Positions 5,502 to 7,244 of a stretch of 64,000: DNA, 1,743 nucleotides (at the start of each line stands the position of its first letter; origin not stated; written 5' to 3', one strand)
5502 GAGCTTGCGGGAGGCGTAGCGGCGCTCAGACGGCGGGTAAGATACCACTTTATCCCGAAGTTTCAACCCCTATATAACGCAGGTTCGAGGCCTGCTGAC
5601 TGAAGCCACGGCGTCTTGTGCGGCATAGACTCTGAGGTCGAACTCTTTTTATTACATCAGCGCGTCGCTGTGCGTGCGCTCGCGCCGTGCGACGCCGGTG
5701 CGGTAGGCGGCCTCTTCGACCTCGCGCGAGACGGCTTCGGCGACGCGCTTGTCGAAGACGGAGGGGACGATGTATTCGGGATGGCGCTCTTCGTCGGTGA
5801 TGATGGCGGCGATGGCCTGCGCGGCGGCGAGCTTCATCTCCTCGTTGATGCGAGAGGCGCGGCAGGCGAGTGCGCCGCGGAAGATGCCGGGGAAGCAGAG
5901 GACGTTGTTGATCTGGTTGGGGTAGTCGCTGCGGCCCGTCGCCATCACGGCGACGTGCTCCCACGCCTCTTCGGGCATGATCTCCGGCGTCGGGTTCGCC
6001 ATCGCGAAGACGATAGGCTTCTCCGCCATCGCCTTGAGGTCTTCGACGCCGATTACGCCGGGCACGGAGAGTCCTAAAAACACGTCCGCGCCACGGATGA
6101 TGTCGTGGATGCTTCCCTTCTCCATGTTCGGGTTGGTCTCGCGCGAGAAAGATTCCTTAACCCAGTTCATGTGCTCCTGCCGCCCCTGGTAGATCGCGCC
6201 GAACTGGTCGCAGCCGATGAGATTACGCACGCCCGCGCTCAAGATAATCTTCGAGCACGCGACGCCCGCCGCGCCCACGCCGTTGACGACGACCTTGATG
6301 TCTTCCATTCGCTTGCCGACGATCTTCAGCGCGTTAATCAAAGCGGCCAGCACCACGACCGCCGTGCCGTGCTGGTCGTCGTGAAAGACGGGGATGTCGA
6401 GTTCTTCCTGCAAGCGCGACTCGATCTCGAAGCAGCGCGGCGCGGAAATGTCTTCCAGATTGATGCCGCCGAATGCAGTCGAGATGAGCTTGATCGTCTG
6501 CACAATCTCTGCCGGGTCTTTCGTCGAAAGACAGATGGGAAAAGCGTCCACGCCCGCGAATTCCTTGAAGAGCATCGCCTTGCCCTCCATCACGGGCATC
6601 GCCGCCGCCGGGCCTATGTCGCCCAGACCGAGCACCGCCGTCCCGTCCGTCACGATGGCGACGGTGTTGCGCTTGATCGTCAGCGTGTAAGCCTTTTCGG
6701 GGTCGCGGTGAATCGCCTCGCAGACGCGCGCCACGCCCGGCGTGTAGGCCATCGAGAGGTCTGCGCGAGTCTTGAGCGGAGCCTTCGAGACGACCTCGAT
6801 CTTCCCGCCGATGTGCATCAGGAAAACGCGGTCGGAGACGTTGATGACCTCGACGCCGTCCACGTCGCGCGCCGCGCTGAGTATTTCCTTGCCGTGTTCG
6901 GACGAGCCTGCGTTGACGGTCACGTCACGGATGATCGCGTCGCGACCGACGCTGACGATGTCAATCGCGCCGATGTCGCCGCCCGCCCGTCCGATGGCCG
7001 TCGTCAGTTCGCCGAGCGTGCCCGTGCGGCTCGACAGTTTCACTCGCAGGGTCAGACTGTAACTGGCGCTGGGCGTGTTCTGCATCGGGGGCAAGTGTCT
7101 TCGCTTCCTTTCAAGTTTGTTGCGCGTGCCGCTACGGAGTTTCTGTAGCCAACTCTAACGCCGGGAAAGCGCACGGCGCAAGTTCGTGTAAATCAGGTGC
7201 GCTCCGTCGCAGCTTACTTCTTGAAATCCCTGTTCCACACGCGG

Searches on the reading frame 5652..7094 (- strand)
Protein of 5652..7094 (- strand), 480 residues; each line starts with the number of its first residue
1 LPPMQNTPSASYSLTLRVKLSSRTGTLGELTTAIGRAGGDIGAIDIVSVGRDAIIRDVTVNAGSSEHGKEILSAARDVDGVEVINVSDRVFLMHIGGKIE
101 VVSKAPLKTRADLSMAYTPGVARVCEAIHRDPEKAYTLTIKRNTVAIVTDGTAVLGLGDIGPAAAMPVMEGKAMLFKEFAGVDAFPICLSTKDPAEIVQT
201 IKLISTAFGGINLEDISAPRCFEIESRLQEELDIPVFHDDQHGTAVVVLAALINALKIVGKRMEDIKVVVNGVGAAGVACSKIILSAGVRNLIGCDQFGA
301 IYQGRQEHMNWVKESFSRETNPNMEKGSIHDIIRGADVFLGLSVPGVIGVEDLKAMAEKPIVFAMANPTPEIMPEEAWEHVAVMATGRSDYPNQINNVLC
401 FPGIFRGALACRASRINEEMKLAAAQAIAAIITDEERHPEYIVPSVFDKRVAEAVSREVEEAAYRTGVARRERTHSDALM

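Call 88: search_protein_families(library=pfam, proteins=[window:5652-7094:-])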
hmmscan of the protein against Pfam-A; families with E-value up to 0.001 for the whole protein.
window:5652-7094:- (480 aa): 4 families
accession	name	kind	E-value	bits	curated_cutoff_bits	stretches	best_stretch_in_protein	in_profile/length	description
PF00390.24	malic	-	5.8e-32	111.4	23.1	1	97-229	2-182/182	Malic enzyme, N-terminal domain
PF03949.21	Malic_M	-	2.8e-26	92.8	23.5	1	243-463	3-257/258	Malic enzyme, NAD binding domain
PF13291.12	ACT_4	-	7.4e-05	23.8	27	1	10-83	3-77/80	ACT domain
PF01842.31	ACT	-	0.0003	20.9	27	1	15-74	2-63/66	ACT domain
